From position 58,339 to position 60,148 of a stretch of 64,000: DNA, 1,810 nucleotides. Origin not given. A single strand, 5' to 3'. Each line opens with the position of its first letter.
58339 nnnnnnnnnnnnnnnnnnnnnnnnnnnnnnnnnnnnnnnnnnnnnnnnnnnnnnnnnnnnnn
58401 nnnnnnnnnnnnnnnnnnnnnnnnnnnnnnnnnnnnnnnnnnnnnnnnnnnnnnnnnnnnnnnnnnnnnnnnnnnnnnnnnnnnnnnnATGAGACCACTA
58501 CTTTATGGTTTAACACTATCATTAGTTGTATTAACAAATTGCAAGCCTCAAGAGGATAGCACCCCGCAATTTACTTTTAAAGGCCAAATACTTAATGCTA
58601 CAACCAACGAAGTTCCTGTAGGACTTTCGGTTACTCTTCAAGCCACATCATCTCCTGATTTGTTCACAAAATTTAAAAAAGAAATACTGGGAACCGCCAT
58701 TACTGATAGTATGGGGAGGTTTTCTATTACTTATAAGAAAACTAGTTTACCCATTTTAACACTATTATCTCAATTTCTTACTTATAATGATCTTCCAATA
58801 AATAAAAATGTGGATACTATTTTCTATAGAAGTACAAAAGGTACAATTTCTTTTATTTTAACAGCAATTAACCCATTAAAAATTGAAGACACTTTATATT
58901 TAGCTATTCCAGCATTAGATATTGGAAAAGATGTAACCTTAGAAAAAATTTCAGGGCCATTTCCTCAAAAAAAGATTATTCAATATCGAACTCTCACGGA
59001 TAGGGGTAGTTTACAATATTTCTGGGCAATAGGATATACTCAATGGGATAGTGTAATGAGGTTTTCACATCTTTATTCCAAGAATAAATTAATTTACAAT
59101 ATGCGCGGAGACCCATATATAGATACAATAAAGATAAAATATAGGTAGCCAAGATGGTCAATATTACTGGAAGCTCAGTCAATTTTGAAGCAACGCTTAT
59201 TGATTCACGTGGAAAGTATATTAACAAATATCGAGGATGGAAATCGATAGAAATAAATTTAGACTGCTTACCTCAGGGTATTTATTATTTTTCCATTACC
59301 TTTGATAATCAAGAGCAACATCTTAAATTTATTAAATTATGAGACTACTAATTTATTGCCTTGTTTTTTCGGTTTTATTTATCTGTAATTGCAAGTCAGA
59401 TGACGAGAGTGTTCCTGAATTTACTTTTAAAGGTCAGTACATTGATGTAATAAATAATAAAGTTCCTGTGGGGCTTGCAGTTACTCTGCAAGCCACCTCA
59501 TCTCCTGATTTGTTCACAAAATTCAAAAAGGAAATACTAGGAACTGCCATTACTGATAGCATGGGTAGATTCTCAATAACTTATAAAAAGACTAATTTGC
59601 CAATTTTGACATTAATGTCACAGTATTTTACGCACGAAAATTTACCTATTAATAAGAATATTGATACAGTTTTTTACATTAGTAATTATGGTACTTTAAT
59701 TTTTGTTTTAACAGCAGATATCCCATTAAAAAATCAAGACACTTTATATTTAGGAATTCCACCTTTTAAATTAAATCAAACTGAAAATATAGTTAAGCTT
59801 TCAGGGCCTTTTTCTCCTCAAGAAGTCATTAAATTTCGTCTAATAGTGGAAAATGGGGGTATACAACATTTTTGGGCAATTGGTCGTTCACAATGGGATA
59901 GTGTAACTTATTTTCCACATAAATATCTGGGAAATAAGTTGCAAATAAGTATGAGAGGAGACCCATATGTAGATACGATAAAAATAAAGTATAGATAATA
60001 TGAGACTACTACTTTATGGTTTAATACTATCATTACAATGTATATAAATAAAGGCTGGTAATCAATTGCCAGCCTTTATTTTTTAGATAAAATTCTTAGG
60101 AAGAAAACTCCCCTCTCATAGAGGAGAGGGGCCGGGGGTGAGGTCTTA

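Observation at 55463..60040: T9SS-secreted putative lipase-like hydrolase followed by a tandem array of lipoprotein genes, each preceded by a copy of the cargo's CTD 3' end (effector/immunity-like locus)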

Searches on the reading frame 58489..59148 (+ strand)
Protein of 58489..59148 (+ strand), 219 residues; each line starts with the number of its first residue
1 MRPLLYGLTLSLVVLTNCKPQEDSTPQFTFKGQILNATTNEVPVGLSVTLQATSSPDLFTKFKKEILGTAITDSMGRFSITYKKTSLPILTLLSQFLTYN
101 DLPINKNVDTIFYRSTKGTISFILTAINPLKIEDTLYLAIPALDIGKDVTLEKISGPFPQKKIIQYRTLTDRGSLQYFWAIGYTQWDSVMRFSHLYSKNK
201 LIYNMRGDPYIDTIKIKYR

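Call 4: search_protein_families(library=pfam, proteins=[window:58489-59148:+], max_evalue=0.1)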
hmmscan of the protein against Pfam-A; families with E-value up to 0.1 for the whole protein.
window:58489-59148:+ (219 aa): 0 families

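Call 6: search_protein_families(library=ncbifam, proteins=[window:58489-59148:+], max_evalue=0.1)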
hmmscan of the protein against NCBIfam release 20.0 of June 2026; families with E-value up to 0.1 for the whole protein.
window:58489-59148:+ (219 aa): 0 families

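Call 11: find_homologous_proteins(query=window:58489-59148:+)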
Query window:58489-59148:+ (219 aa): 9 proteins with E <= 0.001 among 174 candidates.
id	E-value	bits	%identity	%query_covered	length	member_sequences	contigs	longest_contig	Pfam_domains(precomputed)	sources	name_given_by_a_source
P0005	5.5e-139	479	100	100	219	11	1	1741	-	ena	-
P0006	2.6e-120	418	85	100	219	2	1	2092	-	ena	-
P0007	7.9e-93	328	73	100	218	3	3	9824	-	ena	-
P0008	2.8e-87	310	70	100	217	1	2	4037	-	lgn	-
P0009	7.3e-87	308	72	100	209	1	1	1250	-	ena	-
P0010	1.0e-84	301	62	100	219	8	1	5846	-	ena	-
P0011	1.8e-79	284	63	100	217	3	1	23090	-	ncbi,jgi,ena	-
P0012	2.8e-70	254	65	80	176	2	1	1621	-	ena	-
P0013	8.5e-65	236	50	100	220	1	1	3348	-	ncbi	-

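Call 12: find_encoding_contigs(protein=P0011, flank=10000)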
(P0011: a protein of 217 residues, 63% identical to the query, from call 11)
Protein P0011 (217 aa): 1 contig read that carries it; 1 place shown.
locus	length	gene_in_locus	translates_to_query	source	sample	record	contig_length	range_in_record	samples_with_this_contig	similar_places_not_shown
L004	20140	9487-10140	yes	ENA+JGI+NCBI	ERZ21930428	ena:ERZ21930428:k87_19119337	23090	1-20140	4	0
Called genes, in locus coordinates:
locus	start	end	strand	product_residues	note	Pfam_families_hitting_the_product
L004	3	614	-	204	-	?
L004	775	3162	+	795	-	PF13620:CarboxypepD_reg, PF13715:CarbopepD_reg_2, PF07715:Plug (weak)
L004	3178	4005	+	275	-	PF14054:DUF4249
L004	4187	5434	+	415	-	PF28548:4TM_phosphoesterase, PF00149:Metallophos, PF12850:Metallophos_2 (weak)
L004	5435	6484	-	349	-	PF14064:HmuY (weak)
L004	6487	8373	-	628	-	PF07715:Plug, PF00593:TonB_dep_Rec_b-barrel (weak)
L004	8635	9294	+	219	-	-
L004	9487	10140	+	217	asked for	-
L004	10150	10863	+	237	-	-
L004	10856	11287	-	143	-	PF00583:Acetyltransf_1, PF13673:Acetyltransf_10, PF13508:Acetyltransf_7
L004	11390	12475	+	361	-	PF01791:DeoC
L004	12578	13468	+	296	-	PF01039:Carboxyl_trans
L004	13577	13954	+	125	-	PF01597:GCV_H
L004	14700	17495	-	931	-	PF07701:HNOBA, PF00989:PAS, PF00989:PAS, PF13188:PAS_8, PF08448:PAS_4, PF13426:PAS_9, PF00512:HisKA, PF02518:HATPase_c, +2 more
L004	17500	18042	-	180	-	PF07700:HNOB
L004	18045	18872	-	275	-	PF13489:Methyltransf_23, PF02353:CMAS, PF05175:MTS, PF13847:Methyltransf_31, PF08241:Methyltransf_11, PF08242:Methyltransf_12, PF13649:Methyltransf_25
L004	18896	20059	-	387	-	PF00535:Glycos_transf_2, PF13641:Glyco_tranf_2_3, PF13632:Glyco_trans_2_3 (weak)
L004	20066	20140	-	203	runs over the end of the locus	PF25084:LbH_EIF2B (faint), PF00132:Hexapep, PF14602:Hexapep_2 (weak)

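Call 13: find_encoding_contigs(protein=P0007, flank=10000)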
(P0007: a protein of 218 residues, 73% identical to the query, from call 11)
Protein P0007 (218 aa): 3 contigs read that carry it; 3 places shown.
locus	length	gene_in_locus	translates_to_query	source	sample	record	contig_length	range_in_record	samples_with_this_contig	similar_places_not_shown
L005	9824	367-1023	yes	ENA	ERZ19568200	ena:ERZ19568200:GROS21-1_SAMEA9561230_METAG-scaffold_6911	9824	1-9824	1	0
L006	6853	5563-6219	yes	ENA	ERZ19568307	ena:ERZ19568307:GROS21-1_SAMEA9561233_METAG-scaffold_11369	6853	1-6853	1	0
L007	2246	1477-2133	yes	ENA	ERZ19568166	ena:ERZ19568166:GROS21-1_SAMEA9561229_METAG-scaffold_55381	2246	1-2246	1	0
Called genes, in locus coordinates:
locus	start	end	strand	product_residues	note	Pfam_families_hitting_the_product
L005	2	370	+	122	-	?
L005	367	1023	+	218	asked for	-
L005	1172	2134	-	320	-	PF00493:MCM (weak), PF20030:bpMoxR, PF00004:AAA (weak), PF07726:AAA_3, PF07728:AAA_5, PF17863:AAA_lid_2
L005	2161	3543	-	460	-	PF13624:SurA_N_3 (weak), PF13145:Rotamase_2 (weak), PF13616:Rotamase_3, PF00639:Rotamase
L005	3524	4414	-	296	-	-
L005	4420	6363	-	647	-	PF13616:Rotamase_3, PF00639:Rotamase, PF13616:Rotamase_3, PF00639:Rotamase, PF13145:Rotamase_2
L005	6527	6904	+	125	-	-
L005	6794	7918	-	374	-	PF01223:Endonuclease_NS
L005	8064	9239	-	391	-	PF05572:Peptidase_M43, PF18962:Por_Secre_tail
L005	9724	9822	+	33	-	?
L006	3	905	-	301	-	?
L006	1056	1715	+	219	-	PF18962:Por_Secre_tail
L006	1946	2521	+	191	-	-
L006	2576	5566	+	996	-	PF18962:Por_Secre_tail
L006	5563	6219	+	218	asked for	-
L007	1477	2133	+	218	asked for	-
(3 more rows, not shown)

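Call 14: find_encoding_contigs(protein=P0013, flank=10000)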
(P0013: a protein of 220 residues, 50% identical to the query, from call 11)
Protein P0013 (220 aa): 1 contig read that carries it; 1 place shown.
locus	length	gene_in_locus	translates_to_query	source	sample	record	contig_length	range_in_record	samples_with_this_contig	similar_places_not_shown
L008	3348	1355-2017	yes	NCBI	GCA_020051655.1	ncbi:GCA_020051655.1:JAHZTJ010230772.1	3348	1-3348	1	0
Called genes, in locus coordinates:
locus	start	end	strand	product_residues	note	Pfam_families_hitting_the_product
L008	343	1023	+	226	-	-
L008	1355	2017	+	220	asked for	-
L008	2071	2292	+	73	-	-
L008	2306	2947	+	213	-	-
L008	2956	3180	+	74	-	PF09926:DUF2158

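Call 48: predict_structure(alignment_id=A4)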
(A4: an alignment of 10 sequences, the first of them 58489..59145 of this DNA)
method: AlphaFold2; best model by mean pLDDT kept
length: 219 residues; sequences in the alignment: 10
mean_pLDDT: 64.9   pTM: 0.50
mean pLDDT of the five models: 64.9, 58.5, 58.3, 57.1, 56.8
residues with pLDDT >= 90: 2; 70-90: 98; 50-70: 67; < 50: 52
segments of 3 or more residues with pLDDT < 50: 1-23, 181-190, 205-219
pLDDT, mean of each block of 10 residues (from residue 1): 41 38 63 75 83 64 78 88 71 75 65 67 73 75 73 80 73 50 43 58 49 43
secondary structure, 60 per line:
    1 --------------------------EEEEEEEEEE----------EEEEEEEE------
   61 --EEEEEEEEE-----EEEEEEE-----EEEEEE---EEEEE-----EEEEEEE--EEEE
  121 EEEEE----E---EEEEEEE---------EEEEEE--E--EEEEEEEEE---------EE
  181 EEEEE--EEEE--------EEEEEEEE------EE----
elements in order: E27-36 E47-54 E63-71 E77-83 E89-94 E98-102 E108-114 E117-125 E134-140 E150-155 E161-169 E179-185 E188-191 E200-207

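Call 51: search_protein_families(library=pfam, proteins=[L004:10150-10863:+], max_evalue=0.01)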
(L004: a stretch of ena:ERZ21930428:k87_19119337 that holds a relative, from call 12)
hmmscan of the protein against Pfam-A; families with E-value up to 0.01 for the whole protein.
L004:10150-10863:+ (237 aa): 4 families
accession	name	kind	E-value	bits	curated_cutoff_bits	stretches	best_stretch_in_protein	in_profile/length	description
PF00561.26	Abhydrolase_1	-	0.00024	21.3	25.8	1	66-103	59-94/245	alpha/beta hydrolase fold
PF05728.18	UPF0227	-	0.00063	20.1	21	1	43-104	25-86/187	Uncharacterised protein family (UPF0227)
PF08840.17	BAAT_C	-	0.007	16.9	20.9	1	77-201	22-128/210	BAAT / Acyl-CoA thioester hydrolase C terminal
PF12146.15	Hydrolase_4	-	0.0093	15.7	27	0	60-118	57-118/239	Serine aminopeptidase, S33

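Call 52: fold_search(model_id=the predicted structure, library=pdb)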
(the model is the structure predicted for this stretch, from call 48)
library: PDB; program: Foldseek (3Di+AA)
matches with E <= 10: 878; with E <= 0.001: 11
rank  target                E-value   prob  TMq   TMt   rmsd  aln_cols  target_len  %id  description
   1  5f44_C                2.9e-04  1.00  0.29  0.25  13.3       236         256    9  Crystal structure of shaft pilin spaA from Lactobacillus rhamnosus GG (released 2016-07-20)
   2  5hts_E                3.2e-04  1.00  0.29  0.26  12.9       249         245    9  Crystal structure of shaft pilin spaA from Lactobacillus rhamnosus GG - D295N mutant (released 2016-07-20)
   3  5hts_C                3.7e-04  1.00  0.29  0.26  13.0       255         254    9  Crystal structure of shaft pilin spaA from Lactobacillus rhamnosus GG - D295N mutant (released 2016-07-20)
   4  5z5m_A                3.9e-04  1.00  0.31  0.25   4.4       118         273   12  Crystal structure of (S)-allantoin synthase (released 2018-11-21)
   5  2igl_A                4.4e-04  1.00  0.30  0.54   3.5       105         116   15  Crystal Structure of E. coli YEDX, a transthyretin related protein (released 2007-10-02)
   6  5z5m_C                4.9e-04  1.00  0.31  0.25   4.5       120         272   12  Crystal structure of (S)-allantoin synthase (released 2018-11-21)
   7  2g2n_A                6.4e-04  1.00  0.31  0.57   3.3       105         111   15  Crystal Structure of E.coli transthyretin-related protein with bound Zn (released 2006-12-12)
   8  5z5m_B                6.7e-04  1.00  0.31  0.26   4.3       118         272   12  Crystal structure of (S)-allantoin synthase (released 2018-11-21)
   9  2g2n_C                7.1e-04  1.00  0.31  0.57   3.4       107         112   15  Crystal Structure of E.coli transthyretin-related protein with bound Zn (released 2006-12-12)
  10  5f44_A                7.1e-04  0.99  0.28  0.25  13.2       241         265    9  Crystal structure of shaft pilin spaA from Lactobacillus rhamnosus GG (released 2016-07-20)
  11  8uw4_D                7.5e-04  1.00  0.31  0.54   3.7       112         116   14  Crystal structure of hydroxyisourate hydrolase from Herbaspirillum seropedicae (released 2024-01-31)
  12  8uw4_A                1.0e-03  1.00  0.31  0.53   3.9       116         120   15  Crystal structure of hydroxyisourate hydrolase from Herbaspirillum seropedicae (released 2024-01-31)
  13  4oq1                  1.0e-03  1.00  0.30  0.21  12.6       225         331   12  Structure of the Streptococcal ancillary pilin (released 2014-04-23)
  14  3q1e_D                1.2e-03  1.00  0.27  0.48   4.7       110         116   14  Crystal structure of Y116T/I16A double mutant of 5-hydroxyisourate hydrolase in complex with T4 (released 2011-05-04)
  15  3q1e_A                1.2e-03  1.00  0.28  0.50   3.7       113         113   13  Crystal structure of Y116T/I16A double mutant of 5-hydroxyisourate hydrolase in complex with T4 (released 2011-05-04)
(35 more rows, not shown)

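Call 89: search_protein_families(library=phrogs, proteins=[window:58489-59148:+], max_evalue=0.01)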
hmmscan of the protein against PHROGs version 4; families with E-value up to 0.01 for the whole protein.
window:58489-59148:+ (219 aa): 0 families

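Call 91: search_protein_families(library=pfam, alignment_id=A3, max_evalue=0.05)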
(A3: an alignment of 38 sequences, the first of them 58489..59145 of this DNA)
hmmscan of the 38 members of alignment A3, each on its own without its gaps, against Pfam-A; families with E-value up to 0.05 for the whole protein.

A. member 1, window:58489-59145:+ (219 aa): 0 families

B. families by the number of members that match (of 38 scanned): 21 families
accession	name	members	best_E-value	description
PF01060.29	TTR-52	11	9.1e-05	Transthyretin-like family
PF20598.4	DUF6795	9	0.0026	Domain of unknown function (DUF6795)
PF13620.12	CarboxypepD_reg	5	5.8e-05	Carboxypeptidase regulatory-like domain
PF10670.15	DUF4198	2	0.0084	Domain of unknown function (DUF4198)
PF02369.22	Big_1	2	0.015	Bacterial Ig-like domain (group 1)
PF17802.7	SpaA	2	0.045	Prealbumin-like fold domain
PF08139.17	LPAM_1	1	0.00053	Prokaryotic membrane lipoprotein lipid attachment site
PF13715.12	CarbopepD_reg_2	1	0.00097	CarboxypepD_reg-like domain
PF16390.11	DUF4999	1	0.0055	Domain of unknown function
PF08877.16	MepB-like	1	0.01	MepB-like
PF25662.1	AdSDV_VP1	1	0.014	Densovirus VP1 protein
PF00017.30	SH2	1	0.016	SH2 domain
PF17619.7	SCVP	1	0.018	Secreted clade V proteins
PF24695.1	PITM1-3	1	0.018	PITM 1-3, beta-sandwich domain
PF00386.27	C1q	1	0.029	C1q domain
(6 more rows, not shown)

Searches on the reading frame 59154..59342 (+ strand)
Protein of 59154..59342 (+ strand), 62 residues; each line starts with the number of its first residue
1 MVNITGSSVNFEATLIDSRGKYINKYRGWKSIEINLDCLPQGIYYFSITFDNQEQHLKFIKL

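Call 4: search_protein_families(library=pfam, proteins=[window:59154-59342:+], max_evalue=0.1)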
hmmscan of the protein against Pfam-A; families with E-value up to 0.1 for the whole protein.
window:59154-59342:+ (62 aa): 3 families
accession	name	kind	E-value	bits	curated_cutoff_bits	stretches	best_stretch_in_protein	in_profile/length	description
PF18962.6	Por_Secre_tail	-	8e-06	26.5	27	1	2-60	10-74/75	Secretion system C-terminal sorting domain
PF13585.12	CHU_C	-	0.0075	16.8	27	1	25-56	47-80/86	CHU_C Type IX secretion signal domain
PF24992.1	DUF7777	-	0.096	13.4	27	0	8-61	34-83/135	Domain of unknown function (DUF7777)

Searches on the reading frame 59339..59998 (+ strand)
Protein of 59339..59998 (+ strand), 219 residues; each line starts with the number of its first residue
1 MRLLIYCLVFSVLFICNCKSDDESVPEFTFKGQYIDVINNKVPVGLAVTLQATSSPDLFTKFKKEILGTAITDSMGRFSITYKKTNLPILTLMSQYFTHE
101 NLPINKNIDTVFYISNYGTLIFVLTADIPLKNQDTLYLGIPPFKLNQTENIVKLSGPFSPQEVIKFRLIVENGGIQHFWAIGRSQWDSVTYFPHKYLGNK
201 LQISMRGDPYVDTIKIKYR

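Call 4: search_protein_families(library=pfam, proteins=[window:59339-59998:+], max_evalue=0.1)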
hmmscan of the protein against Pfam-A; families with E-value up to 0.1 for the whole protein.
window:59339-59998:+ (219 aa): 1 family
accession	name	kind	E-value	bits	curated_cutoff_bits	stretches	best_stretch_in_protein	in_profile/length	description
PF16390.11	DUF4999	-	0.072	13.6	25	0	3-36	7-41/76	Domain of unknown function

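Call 6: search_protein_families(library=ncbifam, proteins=[window:59339-59998:+], max_evalue=0.1)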
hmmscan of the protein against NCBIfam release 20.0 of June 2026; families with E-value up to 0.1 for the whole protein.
window:59339-59998:+ (219 aa): 1 family
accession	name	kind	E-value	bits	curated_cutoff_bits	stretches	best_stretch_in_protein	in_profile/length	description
NF058642.1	lipo_YqiH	exception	0.00077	19.6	140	1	7-42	6-43/94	lipoprotein YqiH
